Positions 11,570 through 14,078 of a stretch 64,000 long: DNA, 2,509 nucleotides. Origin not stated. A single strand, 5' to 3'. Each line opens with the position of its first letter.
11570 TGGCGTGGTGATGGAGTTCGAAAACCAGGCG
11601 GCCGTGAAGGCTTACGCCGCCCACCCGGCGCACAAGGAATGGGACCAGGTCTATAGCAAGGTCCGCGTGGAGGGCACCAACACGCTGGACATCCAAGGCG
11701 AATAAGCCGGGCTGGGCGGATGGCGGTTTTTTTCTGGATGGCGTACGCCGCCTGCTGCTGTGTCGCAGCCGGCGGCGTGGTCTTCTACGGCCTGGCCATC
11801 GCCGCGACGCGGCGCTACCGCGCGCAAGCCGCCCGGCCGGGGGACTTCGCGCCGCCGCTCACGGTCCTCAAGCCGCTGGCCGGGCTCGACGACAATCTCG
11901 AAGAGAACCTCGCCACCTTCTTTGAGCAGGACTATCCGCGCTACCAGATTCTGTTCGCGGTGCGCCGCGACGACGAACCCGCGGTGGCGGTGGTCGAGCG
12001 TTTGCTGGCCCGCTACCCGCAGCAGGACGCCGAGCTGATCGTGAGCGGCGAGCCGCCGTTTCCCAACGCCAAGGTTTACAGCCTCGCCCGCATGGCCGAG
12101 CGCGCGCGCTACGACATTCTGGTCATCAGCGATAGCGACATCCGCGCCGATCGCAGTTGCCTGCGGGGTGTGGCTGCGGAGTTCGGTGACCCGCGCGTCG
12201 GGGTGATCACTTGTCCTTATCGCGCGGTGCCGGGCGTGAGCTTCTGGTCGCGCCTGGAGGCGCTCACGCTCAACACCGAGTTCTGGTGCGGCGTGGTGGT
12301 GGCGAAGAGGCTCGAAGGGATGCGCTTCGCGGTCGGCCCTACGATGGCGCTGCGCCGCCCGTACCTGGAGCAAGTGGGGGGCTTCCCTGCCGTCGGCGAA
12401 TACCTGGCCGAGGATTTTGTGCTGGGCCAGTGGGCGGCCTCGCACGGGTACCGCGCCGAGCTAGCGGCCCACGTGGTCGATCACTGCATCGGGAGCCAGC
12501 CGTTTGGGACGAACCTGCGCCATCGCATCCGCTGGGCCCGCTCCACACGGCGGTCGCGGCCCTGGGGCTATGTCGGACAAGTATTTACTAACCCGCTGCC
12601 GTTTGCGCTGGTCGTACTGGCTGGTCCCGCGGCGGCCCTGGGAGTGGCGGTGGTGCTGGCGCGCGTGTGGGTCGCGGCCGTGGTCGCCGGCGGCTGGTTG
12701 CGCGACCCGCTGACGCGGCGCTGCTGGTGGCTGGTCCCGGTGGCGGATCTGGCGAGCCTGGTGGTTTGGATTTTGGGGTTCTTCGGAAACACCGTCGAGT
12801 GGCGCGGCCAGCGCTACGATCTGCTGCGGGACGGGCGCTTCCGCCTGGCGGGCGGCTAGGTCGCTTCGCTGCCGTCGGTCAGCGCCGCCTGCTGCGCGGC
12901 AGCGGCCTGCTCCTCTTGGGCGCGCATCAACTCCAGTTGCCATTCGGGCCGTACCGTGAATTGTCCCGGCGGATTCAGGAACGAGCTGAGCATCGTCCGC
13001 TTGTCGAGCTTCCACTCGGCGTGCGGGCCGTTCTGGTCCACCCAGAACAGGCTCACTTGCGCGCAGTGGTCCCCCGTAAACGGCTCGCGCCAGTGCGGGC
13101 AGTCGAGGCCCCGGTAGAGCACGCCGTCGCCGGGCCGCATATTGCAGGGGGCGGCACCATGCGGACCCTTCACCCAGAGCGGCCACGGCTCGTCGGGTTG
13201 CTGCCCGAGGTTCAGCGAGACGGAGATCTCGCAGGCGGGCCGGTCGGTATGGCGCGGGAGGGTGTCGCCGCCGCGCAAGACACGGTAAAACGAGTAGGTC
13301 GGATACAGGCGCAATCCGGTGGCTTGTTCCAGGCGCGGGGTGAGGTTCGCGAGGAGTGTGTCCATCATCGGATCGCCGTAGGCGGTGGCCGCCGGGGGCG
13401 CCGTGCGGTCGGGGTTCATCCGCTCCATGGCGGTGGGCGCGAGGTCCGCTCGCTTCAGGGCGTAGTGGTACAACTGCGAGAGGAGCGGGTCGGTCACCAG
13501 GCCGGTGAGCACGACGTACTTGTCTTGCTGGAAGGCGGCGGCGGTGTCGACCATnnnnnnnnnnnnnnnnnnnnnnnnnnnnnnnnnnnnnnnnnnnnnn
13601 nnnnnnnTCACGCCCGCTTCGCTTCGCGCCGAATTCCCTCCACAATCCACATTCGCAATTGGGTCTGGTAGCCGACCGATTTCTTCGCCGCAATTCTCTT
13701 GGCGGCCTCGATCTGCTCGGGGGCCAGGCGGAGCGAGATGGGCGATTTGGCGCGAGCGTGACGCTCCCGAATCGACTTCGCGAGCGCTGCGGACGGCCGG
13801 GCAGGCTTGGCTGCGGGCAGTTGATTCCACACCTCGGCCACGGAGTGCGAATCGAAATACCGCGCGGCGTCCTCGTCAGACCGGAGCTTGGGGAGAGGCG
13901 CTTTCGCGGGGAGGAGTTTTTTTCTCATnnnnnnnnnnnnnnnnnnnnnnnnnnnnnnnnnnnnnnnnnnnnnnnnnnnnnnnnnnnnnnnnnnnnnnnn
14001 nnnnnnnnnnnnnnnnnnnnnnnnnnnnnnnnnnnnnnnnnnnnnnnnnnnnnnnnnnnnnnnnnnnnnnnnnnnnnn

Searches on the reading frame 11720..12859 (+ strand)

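Call 3: search_protein_families(library=pfam, proteins=[window:11720-12859:+], max_evalue=0.1)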
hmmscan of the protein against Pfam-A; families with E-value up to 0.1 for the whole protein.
window:11720-12859:+ (379 aa): 4 families
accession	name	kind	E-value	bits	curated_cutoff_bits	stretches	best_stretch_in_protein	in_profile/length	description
PF13506.12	Glyco_transf_21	-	8.8e-44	149.5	21.7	1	100-274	1-174/174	Glycosyl transferase family 21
PF13632.12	Glyco_trans_2_3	-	3.6e-22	79.6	27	1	134-307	2-182/198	Glycosyl transferase family group 2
PF13641.12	Glyco_tranf_2_3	-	4.2e-18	66.7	27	1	46-281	2-217/230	Glycosyltransferase like family 2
PF00535.33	Glycos_transf_2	-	5.8e-06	26.8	23.3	1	58-219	11-167/168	Glycosyl transferase family 2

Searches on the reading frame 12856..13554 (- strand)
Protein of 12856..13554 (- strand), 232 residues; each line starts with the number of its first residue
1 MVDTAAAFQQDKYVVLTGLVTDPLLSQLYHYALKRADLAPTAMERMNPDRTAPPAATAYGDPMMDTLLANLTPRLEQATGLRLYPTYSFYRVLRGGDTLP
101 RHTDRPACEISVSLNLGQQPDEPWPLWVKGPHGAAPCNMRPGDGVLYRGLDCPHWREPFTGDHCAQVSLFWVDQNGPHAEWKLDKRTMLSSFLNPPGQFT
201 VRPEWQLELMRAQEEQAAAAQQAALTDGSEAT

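Call 3: search_protein_families(library=pfam, proteins=[window:12856-13554:-], max_evalue=0.1)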
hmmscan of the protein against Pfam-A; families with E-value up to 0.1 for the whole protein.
window:12856-13554:- (232 aa): 0 families

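Call 6: search_protein_families(library=ncbifam, proteins=[window:12856-13554:-], max_evalue=0.1)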
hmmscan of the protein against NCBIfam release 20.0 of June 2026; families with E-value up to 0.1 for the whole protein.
window:12856-13554:- (232 aa): 0 families

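Call 7: search_protein_families(library=phrogs, proteins=[window:12856-13554:-], max_evalue=0.1)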
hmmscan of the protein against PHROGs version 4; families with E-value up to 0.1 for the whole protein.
window:12856-13554:- (232 aa): 2 families
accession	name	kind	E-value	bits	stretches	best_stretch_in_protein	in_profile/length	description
phrog_2954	-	moron, auxiliary metabolic gene and host takeover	5.4e-45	154.5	1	8-188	3-183/187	ferrochelatase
phrog_3531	-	moron, auxiliary metabolic gene and host takeover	1.3e-13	51.6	1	58-181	54-176/362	ferrochelatase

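Call 56: find_related_loci(query=window:12856-13554:-, collection=metagenome_contigs, flank=9000)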
Query window:12856-13554:- (232 aa) in metagenome_contigs; peptide patterns used: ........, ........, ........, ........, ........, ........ (x = any residue, [..] = any of these).
600 stretches matched a pattern (row limit reached: there are more); 550 encode a relative of the query (tblastn E <= 1e-3); the best 80 are kept; 80 distinct loci.
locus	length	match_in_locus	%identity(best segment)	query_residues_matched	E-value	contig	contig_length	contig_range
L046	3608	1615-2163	54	1-187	2e-64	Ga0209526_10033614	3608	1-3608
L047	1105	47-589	54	1-186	3e-68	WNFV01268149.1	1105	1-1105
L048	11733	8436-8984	54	1-187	1e-61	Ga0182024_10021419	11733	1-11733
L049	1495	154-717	52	1-192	3e-64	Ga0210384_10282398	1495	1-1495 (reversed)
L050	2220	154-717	51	1-192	3e-62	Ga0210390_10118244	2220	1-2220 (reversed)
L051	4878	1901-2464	50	1-192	3e-61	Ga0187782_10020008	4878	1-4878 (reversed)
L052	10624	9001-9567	48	1-192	5e-61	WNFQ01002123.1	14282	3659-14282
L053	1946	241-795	51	1-190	2e-62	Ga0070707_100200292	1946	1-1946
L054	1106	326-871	53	1-186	9e-65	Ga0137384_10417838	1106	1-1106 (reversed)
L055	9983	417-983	47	1-192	3e-60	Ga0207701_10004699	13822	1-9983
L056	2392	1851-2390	53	1-184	6e-61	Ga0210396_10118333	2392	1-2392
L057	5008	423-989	48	1-192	8e-60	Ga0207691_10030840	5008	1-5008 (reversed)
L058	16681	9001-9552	46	4-191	7e-59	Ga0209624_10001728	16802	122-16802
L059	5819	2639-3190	48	5-192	2e-56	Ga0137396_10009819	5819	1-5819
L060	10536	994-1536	47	1-186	5e-56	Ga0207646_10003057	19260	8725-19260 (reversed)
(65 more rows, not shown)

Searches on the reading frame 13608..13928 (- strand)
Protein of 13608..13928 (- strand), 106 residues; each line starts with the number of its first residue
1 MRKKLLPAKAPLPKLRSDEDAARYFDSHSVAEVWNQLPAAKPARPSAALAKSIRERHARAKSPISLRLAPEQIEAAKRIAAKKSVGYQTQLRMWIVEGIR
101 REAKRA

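Call 3: search_protein_families(library=pfam, proteins=[window:13608-13928:-], max_evalue=0.1)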
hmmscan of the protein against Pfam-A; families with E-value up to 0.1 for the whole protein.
window:13608-13928:- (106 aa): 3 families
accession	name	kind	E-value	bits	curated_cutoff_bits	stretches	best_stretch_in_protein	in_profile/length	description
PF12441.14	CopG_antitoxin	-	1.8e-06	29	28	1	11-96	2-77/79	CopG antitoxin of type II toxin-antitoxin system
PF14384.12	BrnA_antitoxin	-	0.0044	17.8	26.1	1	34-90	8-59/68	BrnA antitoxin of type II toxin-antitoxin system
PF16113.10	ECH_2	-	0.018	15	27.2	1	17-82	218-282/335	Enoyl-CoA hydratase/isomerase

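Call 4: search_protein_families(library=padloc, proteins=[window:13608-13928:-], max_evalue=0.1)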
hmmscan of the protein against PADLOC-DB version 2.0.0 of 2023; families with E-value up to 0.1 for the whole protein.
window:13608-13928:- (106 aa): 0 families

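Call 6: search_protein_families(library=ncbifam, proteins=[window:13608-13928:-], max_evalue=0.1)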
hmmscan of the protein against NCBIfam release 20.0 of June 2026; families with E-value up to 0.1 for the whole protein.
window:13608-13928:- (106 aa): 1 family
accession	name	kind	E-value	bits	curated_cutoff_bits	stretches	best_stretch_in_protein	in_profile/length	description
NF004127.0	PRK05617.1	subfamily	0.028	13.7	274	1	18-83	234-293/356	3-hydroxyisobutyryl-CoA hydrolase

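Call 7: search_protein_families(library=phrogs, proteins=[window:13608-13928:-], max_evalue=0.1)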
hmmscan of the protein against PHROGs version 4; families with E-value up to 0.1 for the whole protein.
window:13608-13928:- (106 aa): 1 family
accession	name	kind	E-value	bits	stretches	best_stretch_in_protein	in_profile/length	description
phrog_17810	-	unknown function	0.0072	17.4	1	60-104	41-85/119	-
